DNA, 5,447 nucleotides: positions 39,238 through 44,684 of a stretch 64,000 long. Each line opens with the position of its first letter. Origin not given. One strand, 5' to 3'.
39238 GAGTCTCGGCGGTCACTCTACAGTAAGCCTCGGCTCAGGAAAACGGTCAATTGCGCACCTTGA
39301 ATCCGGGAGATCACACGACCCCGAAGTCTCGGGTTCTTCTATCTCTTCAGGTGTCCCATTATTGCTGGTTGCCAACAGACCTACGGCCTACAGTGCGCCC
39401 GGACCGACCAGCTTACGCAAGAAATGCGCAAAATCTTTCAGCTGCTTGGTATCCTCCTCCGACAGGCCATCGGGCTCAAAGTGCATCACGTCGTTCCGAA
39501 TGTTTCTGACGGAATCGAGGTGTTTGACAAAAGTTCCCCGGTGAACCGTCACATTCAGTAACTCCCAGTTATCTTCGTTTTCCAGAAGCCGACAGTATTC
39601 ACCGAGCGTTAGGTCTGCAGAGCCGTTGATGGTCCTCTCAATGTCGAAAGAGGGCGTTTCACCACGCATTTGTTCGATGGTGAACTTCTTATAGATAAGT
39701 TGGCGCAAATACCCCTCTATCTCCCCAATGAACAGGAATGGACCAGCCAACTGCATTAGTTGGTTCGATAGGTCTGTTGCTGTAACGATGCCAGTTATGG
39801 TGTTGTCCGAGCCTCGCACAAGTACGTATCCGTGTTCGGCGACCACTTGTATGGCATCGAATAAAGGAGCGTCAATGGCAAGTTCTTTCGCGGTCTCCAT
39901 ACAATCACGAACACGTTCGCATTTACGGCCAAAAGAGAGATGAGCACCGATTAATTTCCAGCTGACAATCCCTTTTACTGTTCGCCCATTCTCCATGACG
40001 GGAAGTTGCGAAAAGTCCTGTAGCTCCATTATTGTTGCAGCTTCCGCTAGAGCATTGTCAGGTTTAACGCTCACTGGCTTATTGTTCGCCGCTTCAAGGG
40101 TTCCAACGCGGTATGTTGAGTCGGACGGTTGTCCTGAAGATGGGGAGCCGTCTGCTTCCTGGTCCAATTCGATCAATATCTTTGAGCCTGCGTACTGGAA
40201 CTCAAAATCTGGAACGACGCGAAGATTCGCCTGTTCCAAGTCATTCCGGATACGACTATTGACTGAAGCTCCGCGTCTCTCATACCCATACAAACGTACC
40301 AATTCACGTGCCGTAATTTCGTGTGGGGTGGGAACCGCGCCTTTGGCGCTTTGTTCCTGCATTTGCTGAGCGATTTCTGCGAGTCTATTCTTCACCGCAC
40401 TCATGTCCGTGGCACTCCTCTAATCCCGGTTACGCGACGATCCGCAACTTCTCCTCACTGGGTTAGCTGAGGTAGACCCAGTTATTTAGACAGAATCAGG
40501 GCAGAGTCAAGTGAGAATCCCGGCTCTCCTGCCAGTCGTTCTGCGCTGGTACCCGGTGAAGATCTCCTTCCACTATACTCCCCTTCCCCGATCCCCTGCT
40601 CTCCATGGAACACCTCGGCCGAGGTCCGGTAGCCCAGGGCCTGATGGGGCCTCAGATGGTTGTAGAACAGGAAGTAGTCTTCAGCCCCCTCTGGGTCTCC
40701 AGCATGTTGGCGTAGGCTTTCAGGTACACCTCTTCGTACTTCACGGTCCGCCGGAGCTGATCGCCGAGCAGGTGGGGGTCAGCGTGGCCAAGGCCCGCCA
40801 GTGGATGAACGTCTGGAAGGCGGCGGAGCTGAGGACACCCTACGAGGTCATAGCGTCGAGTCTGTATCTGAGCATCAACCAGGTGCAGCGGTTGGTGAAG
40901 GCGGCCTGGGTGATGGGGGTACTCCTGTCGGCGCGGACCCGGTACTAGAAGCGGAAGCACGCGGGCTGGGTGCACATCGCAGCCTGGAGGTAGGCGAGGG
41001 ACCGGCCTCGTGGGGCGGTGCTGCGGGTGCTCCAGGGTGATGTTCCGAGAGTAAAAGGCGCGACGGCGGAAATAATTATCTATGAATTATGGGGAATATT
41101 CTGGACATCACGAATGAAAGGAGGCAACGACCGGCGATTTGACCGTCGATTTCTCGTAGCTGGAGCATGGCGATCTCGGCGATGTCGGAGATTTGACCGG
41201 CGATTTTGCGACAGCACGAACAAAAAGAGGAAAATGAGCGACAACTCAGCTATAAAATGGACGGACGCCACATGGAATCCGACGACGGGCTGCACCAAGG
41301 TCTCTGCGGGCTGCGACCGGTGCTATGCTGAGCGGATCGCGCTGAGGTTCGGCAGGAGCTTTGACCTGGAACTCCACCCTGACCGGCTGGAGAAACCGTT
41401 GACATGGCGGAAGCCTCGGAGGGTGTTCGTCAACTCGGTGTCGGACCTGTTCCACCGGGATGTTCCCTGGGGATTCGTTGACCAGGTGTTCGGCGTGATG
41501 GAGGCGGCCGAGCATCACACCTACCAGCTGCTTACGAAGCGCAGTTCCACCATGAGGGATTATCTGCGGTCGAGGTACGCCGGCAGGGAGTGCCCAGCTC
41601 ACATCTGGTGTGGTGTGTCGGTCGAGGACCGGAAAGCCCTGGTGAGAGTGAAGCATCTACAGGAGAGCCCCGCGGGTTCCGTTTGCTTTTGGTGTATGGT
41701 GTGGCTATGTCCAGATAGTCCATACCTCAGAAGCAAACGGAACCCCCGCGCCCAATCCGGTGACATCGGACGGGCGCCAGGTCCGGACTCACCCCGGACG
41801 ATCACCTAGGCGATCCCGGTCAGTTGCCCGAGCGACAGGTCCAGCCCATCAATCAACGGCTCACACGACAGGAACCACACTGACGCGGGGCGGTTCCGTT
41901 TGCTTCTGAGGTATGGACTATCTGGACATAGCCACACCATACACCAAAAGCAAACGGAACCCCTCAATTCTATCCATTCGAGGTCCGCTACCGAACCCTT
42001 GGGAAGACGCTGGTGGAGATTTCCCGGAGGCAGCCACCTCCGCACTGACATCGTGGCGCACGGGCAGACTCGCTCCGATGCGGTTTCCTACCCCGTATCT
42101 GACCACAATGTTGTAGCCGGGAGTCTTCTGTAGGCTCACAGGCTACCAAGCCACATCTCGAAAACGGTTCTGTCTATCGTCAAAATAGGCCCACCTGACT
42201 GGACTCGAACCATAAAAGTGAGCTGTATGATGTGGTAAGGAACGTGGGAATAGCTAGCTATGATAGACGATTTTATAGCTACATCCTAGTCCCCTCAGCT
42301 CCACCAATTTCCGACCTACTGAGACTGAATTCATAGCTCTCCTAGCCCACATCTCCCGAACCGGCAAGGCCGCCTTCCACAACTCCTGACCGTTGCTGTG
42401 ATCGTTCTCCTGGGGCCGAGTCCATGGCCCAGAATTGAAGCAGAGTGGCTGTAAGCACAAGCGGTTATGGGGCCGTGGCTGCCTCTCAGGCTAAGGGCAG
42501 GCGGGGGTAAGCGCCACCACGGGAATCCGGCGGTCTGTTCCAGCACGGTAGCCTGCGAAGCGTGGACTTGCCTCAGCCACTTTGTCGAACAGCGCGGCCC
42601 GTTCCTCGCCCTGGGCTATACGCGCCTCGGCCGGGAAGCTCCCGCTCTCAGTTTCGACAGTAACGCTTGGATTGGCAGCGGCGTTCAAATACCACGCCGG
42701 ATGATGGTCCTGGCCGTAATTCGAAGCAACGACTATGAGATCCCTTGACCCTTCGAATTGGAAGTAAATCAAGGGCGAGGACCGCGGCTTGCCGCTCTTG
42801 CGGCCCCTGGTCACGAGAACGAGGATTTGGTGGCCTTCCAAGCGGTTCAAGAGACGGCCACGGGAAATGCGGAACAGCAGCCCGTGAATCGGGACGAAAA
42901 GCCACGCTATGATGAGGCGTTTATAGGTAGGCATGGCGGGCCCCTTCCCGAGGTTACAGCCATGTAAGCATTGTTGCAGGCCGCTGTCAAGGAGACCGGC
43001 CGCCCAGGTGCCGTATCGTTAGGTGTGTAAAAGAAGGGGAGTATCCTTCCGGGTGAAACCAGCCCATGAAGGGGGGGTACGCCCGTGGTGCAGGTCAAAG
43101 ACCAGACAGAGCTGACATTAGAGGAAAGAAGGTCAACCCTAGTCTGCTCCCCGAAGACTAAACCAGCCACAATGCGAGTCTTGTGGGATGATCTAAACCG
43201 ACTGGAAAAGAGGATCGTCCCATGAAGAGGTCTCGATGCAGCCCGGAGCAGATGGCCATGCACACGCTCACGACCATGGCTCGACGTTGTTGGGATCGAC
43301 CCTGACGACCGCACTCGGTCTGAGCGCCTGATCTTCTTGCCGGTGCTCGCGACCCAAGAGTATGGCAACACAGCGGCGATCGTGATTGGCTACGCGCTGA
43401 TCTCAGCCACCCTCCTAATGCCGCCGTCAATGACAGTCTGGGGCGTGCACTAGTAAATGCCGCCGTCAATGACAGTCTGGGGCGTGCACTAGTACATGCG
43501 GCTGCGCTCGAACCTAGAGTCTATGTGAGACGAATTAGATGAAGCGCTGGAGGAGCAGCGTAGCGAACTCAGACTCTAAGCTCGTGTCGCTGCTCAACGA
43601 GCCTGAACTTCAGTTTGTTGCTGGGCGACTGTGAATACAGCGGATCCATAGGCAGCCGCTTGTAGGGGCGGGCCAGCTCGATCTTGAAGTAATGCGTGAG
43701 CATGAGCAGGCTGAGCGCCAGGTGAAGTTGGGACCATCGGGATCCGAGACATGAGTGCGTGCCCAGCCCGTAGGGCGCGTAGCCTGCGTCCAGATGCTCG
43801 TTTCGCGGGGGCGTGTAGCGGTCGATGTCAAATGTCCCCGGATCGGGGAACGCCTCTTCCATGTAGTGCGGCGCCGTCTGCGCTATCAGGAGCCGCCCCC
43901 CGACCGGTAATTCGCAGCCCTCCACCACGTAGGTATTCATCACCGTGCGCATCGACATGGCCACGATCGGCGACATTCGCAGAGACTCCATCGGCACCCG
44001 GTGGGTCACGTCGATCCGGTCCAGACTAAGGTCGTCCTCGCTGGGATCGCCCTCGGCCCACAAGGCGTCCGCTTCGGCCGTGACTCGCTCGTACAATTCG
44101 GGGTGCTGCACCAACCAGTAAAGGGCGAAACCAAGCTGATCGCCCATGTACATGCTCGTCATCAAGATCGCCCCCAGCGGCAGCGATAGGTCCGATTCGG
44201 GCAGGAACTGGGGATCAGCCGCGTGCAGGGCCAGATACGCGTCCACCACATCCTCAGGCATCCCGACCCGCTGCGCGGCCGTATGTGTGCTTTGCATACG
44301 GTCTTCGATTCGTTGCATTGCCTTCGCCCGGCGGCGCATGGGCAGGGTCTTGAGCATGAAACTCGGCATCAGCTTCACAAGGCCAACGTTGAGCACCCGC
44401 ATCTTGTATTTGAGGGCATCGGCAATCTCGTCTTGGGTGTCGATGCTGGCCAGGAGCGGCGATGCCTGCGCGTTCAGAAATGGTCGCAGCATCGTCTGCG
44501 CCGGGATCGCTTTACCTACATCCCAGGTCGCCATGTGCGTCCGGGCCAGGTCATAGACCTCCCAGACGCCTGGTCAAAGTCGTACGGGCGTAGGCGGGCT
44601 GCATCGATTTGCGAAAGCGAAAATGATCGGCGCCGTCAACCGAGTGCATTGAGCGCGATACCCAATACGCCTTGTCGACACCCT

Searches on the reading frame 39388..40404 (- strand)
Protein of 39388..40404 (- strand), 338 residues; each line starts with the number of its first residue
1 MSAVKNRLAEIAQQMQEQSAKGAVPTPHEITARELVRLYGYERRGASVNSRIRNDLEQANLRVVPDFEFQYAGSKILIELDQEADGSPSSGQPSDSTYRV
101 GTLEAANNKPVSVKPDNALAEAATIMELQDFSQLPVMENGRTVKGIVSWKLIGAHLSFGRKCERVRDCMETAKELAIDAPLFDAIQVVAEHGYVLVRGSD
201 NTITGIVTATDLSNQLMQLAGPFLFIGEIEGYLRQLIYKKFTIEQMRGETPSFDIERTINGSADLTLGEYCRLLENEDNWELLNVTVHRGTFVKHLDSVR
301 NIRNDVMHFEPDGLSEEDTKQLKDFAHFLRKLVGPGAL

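Call 26: search_protein_families(library=pfam, proteins=[window:39388-40404:-], max_evalue=0.001)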
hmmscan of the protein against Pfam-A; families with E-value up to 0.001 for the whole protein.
window:39388-40404:- (338 aa): 1 family
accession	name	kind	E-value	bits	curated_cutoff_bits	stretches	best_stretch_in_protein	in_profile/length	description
PF00571.33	CBS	-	4.2e-13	49.8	24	1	107-149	6-48/57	CBS domain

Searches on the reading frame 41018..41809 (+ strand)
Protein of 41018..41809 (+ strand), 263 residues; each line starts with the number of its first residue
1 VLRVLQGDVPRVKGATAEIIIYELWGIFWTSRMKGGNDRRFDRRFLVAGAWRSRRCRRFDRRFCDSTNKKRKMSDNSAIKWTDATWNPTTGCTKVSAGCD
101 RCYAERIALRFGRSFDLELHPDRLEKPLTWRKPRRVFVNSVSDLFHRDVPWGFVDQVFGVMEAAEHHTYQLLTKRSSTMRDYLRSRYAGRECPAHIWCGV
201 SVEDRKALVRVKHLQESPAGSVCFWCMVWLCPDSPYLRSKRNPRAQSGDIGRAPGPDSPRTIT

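Call 27: search_protein_families(library=pfam, proteins=[window:41018-41809:+], max_evalue=0.001)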
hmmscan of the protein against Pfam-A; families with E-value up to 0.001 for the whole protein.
window:41018-41809:+ (263 aa): 1 family
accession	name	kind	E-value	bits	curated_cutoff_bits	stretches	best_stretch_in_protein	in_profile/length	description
PF07505.17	DUF5131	-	4.4e-49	167.6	28.9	1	76-219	1-153/243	Protein of unknown function (DUF5131)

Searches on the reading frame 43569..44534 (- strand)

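Call 27: search_protein_families(library=pfam, proteins=[window:43569-44534:-], max_evalue=0.001)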
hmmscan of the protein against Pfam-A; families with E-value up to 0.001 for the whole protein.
window:43569-44534:- (321 aa): 1 family
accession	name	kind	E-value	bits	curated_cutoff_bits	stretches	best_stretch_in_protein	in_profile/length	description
PF00067.27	p450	-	6.6e-26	91.5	22.8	1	134-307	282-459/462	Cytochrome P450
